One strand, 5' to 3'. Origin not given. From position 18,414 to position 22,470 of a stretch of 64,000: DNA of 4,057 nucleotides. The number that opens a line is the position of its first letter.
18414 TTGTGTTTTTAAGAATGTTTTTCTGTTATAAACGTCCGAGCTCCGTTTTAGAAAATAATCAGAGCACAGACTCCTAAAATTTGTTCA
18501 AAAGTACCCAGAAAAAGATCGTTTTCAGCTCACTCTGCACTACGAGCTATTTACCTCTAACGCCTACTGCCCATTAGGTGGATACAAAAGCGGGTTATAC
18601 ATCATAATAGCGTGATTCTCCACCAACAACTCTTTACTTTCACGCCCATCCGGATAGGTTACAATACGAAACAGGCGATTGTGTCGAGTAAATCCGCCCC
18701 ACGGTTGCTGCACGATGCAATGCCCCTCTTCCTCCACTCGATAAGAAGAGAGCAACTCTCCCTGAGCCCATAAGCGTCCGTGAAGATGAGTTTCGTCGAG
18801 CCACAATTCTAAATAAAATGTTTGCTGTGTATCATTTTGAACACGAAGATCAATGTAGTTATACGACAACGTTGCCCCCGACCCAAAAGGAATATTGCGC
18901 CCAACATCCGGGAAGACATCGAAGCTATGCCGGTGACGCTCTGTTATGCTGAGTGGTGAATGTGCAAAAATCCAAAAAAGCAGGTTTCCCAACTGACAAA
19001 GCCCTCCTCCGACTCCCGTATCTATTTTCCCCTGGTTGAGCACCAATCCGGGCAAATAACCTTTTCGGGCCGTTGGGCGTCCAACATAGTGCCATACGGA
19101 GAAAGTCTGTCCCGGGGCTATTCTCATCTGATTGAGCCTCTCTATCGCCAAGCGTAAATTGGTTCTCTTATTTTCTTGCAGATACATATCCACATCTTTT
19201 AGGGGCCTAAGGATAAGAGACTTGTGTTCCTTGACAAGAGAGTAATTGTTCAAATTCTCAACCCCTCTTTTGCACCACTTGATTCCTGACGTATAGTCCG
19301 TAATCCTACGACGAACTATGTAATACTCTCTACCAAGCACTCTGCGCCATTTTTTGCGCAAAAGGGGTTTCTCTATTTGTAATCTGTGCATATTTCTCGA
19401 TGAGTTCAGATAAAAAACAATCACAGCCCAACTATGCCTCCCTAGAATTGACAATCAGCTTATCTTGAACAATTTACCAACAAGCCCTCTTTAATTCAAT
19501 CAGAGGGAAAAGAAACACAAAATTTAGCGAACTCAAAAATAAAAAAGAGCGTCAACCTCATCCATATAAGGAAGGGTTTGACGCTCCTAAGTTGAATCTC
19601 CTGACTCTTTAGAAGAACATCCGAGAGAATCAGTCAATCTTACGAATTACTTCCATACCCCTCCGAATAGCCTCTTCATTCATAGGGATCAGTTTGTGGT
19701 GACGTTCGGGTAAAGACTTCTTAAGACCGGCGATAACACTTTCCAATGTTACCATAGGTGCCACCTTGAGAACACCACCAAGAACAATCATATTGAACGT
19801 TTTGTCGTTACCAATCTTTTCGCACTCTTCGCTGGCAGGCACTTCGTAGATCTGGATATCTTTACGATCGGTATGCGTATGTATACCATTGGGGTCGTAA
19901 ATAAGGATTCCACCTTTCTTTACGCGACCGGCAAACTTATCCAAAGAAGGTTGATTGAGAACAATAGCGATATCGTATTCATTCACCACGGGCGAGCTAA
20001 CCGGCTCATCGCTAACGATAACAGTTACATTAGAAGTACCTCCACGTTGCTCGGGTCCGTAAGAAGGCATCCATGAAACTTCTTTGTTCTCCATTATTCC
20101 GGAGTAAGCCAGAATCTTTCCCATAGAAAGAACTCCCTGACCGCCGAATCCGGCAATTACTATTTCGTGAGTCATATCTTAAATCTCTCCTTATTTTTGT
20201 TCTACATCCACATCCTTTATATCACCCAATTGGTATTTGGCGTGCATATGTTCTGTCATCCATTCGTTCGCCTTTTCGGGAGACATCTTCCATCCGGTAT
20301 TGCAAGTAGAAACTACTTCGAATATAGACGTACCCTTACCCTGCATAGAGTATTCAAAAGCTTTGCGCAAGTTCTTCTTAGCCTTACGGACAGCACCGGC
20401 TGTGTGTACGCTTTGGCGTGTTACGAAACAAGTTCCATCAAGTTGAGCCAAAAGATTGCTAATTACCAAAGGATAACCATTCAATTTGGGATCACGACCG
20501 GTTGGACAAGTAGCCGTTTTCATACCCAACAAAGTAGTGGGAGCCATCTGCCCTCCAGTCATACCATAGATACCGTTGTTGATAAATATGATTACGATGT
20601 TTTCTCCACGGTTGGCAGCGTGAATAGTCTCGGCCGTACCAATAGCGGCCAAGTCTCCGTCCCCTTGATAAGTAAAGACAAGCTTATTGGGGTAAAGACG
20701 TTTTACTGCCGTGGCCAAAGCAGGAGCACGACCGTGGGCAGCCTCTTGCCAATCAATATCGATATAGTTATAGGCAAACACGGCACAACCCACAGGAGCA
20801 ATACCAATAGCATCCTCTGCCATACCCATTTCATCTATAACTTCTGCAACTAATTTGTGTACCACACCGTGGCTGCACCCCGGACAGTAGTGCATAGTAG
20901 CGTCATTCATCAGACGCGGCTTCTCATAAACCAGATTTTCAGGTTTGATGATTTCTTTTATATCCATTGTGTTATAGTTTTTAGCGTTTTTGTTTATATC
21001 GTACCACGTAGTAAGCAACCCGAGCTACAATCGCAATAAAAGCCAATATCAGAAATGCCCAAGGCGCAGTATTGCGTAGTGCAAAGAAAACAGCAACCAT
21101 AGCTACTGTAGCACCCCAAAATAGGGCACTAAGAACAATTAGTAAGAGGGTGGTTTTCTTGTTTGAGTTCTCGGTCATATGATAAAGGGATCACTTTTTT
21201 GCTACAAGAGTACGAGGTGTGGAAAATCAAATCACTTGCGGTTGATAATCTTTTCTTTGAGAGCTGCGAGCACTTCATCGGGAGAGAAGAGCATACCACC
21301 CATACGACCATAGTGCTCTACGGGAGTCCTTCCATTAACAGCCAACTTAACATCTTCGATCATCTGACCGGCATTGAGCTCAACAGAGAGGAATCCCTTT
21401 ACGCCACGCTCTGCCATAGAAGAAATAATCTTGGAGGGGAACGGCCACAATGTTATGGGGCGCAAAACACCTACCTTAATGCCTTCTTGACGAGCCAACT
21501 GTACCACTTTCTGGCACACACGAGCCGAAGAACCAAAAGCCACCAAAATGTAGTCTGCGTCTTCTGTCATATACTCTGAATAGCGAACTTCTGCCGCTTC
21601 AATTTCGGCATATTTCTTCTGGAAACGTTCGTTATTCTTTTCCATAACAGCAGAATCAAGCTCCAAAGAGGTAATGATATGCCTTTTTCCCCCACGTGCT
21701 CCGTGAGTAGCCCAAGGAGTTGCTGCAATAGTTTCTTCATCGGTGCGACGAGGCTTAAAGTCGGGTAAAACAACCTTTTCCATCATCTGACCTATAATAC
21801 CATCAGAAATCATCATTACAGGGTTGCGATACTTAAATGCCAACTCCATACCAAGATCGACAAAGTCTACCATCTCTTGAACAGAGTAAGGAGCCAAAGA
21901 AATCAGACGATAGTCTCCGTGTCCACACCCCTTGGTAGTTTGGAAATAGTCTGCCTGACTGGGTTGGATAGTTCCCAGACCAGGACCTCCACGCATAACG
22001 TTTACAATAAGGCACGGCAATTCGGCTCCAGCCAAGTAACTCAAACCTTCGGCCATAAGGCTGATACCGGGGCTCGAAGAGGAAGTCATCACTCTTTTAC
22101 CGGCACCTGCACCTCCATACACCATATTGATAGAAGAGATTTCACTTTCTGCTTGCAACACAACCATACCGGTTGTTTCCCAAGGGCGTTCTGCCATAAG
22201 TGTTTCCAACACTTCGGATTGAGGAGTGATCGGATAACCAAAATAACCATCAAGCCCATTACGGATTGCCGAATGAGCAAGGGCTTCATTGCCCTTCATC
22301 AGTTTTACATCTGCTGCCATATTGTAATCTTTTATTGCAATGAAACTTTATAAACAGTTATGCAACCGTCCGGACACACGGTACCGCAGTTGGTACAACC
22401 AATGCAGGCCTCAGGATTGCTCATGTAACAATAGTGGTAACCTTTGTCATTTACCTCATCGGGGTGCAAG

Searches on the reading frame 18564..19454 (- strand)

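Call 34: search_protein_families(library=pfam, proteins=[window:18564-19454:-], max_evalue=0.00001)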
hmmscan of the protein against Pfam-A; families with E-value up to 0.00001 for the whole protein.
window:18564-19454:- (296 aa): 1 family
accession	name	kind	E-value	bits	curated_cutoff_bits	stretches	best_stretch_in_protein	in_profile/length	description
PF04294.18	VanW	-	1.3e-40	138.4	27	1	95-229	1-130/130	VanW like protein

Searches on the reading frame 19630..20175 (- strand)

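Call 34: search_protein_families(library=pfam, proteins=[window:19630-20175:-], max_evalue=0.00001)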
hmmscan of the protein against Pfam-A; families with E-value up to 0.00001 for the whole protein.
window:19630-20175:- (181 aa): 1 family
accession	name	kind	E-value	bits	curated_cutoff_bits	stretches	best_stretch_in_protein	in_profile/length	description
PF01558.24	POR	-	1.1e-42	146.6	27.4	1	11-175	1-173/173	Pyruvate ferredoxin/flavodoxin oxidoreductase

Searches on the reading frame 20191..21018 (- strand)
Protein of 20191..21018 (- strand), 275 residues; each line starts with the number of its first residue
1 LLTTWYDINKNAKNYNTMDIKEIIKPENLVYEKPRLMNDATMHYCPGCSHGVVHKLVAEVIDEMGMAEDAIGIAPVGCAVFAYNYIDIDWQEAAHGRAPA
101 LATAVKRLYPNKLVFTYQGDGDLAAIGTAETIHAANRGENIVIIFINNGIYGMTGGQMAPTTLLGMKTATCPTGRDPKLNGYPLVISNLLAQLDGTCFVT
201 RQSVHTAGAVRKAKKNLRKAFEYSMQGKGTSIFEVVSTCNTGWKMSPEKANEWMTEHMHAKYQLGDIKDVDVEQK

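Call 34: search_protein_families(library=pfam, proteins=[window:20191-21018:-], max_evalue=0.00001)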
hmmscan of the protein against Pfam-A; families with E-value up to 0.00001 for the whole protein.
window:20191-21018:- (275 aa): 1 family
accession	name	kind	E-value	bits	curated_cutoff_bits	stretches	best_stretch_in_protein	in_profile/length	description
PF02775.26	TPP_enzyme_C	-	6.4e-19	68.7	21.9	1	84-220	20-140/151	Thiamine pyrophosphate enzyme, C-terminal TPP binding domain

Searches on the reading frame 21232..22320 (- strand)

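Call 34: search_protein_families(library=pfam, proteins=[window:21232-22320:-], max_evalue=0.00001)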
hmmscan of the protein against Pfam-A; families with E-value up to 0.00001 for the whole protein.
window:21232-22320:- (362 aa): 3 families
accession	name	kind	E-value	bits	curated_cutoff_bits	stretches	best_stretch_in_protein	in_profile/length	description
PF01855.24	POR_N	-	2.2e-44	152.3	27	1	17-189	2-171/231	Pyruvate flavodoxin/ferredoxin oxidoreductase, thiamine diP-bdg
PF17147.9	PFOR_II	-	1.7e-24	86.6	27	1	255-350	1-102/102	Pyruvate:ferredoxin oxidoreductase core domain II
PF02780.25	Transketolase_C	-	7.2e-07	29.6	25.9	1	249-305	4-60/124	Transketolase, C-terminal domain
